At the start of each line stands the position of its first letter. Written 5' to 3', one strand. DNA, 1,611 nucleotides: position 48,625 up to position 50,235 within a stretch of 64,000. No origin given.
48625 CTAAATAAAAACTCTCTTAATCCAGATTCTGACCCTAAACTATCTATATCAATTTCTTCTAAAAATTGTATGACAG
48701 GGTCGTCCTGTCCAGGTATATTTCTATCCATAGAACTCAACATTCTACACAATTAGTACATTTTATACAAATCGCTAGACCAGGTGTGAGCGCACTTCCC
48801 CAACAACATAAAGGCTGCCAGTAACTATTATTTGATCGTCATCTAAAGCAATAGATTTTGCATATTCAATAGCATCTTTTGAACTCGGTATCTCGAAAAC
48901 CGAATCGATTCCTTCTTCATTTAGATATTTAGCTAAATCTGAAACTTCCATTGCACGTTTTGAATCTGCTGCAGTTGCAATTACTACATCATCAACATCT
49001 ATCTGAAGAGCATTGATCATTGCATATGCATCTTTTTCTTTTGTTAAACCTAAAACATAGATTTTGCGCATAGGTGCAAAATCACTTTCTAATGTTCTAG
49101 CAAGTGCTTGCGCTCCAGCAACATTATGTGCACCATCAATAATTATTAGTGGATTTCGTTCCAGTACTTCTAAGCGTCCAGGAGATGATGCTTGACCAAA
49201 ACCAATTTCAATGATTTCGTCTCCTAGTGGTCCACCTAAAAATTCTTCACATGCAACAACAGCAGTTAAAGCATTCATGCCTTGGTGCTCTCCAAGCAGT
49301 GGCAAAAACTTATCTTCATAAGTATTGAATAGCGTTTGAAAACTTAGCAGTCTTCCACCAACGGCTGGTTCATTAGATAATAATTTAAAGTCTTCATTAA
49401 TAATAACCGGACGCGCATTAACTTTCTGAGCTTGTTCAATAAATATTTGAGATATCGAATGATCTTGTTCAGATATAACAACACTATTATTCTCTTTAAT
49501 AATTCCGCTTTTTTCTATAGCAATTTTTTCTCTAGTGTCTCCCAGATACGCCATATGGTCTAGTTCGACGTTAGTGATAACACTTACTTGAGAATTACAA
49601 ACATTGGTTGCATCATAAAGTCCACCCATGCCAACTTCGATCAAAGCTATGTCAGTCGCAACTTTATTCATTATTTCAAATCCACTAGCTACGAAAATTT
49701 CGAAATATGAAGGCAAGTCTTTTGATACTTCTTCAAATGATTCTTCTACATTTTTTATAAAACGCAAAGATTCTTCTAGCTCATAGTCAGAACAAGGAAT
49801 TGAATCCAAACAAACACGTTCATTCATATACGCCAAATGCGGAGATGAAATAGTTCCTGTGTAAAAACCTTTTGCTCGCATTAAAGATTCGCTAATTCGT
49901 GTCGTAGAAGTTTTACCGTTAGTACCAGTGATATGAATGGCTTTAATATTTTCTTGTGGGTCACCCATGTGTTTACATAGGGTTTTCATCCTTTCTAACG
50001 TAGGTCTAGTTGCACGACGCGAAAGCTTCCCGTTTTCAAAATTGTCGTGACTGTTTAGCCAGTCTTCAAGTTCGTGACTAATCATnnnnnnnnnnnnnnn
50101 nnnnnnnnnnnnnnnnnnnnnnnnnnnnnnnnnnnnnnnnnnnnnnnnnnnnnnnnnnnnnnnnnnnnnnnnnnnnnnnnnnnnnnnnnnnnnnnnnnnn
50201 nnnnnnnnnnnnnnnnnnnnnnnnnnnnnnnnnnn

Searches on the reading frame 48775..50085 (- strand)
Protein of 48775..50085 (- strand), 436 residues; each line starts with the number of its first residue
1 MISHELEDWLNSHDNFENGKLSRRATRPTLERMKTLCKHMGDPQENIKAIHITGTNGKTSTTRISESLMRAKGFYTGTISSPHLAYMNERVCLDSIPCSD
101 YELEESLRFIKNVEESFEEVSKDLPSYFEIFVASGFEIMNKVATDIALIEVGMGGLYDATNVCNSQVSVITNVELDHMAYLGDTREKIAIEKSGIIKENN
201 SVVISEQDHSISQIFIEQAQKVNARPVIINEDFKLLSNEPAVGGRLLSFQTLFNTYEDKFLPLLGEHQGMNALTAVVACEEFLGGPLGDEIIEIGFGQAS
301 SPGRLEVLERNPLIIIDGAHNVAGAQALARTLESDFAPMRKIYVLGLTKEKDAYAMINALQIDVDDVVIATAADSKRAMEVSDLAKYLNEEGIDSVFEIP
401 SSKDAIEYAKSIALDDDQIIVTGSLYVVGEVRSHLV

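Call 54: search_protein_families(library=pfam, proteins=[window:48775-50085:-], max_evalue=0.001)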
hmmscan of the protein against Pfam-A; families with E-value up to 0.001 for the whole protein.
window:48775-50085:- (436 aa): 2 families
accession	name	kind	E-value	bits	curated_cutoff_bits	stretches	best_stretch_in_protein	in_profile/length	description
PF02875.26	Mur_ligase_C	-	1.5e-18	68.3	28.4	1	303-424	1-126/127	Mur ligase, glutamate ligase domain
PF08245.18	Mur_ligase_M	-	5.1e-17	62.9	24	1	52-278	1-199/200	Mur ligase middle domain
